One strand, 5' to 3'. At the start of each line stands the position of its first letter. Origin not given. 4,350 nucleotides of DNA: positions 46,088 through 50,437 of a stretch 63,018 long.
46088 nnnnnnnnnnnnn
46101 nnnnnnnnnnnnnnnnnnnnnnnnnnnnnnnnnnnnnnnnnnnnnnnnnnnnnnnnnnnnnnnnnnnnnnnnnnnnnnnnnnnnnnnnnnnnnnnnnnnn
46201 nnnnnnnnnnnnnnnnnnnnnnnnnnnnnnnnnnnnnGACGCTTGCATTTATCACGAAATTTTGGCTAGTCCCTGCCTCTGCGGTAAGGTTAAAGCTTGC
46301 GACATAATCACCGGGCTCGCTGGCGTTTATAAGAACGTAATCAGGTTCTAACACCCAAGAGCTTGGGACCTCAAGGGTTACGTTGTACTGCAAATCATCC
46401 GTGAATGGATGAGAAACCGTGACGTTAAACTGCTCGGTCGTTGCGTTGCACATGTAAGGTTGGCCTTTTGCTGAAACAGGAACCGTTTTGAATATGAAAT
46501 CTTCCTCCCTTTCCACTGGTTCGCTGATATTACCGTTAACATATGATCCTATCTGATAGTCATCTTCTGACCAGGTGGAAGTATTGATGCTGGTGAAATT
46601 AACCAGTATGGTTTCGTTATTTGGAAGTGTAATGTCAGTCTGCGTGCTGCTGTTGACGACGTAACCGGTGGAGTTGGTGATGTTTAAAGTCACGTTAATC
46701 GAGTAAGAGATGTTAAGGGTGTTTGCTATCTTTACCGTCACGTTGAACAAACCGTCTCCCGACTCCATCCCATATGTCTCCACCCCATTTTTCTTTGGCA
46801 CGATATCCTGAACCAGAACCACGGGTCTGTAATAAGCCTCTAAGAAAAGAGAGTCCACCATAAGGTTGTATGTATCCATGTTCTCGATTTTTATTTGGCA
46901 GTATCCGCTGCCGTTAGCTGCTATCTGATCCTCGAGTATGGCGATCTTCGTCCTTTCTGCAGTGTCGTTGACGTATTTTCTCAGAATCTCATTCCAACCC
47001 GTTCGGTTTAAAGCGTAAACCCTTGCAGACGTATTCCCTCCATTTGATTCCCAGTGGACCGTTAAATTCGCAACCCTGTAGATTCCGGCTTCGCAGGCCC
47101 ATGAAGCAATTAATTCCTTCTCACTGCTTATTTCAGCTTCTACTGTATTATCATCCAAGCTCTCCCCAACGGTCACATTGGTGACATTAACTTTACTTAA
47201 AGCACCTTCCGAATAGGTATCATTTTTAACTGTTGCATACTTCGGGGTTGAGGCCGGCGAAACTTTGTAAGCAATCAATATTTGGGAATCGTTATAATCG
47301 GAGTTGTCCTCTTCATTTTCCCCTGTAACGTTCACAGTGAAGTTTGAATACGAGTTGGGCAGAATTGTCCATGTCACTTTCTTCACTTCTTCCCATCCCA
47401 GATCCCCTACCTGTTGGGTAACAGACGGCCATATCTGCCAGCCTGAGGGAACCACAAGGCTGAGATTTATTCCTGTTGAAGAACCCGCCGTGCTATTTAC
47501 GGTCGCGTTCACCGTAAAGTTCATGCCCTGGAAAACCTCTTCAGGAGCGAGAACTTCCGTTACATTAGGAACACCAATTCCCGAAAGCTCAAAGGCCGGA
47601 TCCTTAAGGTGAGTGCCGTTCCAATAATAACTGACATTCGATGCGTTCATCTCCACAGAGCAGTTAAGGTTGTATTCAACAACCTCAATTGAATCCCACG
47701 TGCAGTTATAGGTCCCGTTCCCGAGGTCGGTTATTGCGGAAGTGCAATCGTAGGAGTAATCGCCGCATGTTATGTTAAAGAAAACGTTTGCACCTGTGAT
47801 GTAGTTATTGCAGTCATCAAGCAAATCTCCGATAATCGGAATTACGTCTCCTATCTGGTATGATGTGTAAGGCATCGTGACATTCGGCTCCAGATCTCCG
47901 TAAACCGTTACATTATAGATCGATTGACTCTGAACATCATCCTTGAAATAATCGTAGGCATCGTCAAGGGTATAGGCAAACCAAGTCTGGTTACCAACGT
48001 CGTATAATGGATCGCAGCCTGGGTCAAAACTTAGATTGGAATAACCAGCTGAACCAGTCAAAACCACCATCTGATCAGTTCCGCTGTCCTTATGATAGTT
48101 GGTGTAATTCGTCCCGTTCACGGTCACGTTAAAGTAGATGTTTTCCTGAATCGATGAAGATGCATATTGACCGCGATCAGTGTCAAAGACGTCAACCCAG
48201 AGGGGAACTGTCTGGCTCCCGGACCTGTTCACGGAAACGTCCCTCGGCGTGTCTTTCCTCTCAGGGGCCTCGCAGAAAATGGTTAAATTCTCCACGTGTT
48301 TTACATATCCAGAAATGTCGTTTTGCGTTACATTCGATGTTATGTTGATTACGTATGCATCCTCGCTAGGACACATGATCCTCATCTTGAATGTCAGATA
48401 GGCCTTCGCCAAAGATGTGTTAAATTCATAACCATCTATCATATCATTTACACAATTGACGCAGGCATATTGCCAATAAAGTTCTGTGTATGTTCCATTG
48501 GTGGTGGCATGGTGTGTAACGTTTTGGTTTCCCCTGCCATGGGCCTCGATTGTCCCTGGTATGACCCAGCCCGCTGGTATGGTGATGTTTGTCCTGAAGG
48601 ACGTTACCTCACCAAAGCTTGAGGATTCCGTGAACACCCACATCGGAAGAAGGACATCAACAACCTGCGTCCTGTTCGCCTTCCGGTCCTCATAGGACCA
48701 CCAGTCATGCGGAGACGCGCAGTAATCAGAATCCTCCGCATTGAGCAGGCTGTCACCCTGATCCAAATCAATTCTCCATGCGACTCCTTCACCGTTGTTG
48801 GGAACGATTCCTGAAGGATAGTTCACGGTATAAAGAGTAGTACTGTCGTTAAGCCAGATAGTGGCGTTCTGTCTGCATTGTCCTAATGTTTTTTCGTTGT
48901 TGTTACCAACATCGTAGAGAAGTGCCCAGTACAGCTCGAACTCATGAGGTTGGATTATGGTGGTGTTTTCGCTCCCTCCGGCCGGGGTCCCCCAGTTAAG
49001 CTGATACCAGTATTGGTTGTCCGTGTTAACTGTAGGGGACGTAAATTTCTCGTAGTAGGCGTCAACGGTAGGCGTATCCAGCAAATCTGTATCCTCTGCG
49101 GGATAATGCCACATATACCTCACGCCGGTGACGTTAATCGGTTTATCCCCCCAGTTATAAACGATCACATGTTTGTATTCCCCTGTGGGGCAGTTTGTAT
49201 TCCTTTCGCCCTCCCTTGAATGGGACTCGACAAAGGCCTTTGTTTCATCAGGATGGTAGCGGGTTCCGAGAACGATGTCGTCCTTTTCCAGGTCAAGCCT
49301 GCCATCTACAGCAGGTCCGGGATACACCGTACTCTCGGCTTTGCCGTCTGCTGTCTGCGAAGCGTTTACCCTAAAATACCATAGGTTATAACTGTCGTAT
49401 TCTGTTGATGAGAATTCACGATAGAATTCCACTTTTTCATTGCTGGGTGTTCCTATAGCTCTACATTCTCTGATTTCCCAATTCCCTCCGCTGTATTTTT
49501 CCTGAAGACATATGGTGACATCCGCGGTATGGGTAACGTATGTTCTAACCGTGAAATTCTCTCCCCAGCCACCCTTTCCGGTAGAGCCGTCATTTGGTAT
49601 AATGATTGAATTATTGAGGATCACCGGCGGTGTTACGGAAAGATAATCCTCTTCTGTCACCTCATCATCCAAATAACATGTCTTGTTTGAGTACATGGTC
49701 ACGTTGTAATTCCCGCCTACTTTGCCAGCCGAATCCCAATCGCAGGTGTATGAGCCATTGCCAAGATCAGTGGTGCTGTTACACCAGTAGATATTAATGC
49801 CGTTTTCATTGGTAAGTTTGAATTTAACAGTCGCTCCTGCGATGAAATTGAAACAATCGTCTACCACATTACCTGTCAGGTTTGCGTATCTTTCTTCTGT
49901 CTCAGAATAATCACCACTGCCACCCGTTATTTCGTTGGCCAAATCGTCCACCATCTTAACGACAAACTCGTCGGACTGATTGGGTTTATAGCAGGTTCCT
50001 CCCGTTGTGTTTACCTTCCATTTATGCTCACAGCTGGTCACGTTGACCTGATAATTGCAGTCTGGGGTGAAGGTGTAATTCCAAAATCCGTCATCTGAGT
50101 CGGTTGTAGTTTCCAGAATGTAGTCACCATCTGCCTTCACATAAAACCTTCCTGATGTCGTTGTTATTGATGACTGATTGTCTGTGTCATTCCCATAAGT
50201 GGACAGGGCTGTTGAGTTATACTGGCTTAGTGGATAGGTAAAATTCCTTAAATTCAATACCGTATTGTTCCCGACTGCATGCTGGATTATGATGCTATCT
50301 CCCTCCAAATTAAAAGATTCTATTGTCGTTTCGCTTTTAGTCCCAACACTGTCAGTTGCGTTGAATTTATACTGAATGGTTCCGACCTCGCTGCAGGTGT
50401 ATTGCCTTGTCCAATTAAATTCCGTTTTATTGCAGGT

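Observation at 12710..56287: Stop-free 43.6-kb ORF (14,525 codons) encoding a giant surface protein anchored in the membrane at both ends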

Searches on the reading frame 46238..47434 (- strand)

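Call 93: search_protein_families(library=pfam, proteins=[window:46238-47434:-], max_evalue=0.5)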
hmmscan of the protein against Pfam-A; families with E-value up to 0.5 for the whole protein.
window:46238-47434:- (399 aa): 2 families
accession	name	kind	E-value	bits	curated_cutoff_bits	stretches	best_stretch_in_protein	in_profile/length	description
PF00703.27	Glyco_hydro_2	-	0.27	12.5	23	1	226-291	16-81/109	Glycosyl hydrolases family 2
PF25552.1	LIFR_D4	-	0.37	11.5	25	0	75-138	26-87/95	Leukemia inhibitory factor receptor D4 domain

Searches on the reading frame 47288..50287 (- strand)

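Call 8: search_protein_families(library=pfam, proteins=[window:47288-50287:-], max_evalue=0.001)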
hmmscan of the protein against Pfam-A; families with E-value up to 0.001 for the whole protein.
window:47288-50287:- (1000 aa): 1 family
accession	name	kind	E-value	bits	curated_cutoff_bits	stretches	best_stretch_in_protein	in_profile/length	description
PF10633.15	NPCBM_assoc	-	0.00035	21.2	24.4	1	919-980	2-63/78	NPCBM-associated, NEW3 domain of alpha-galactosidase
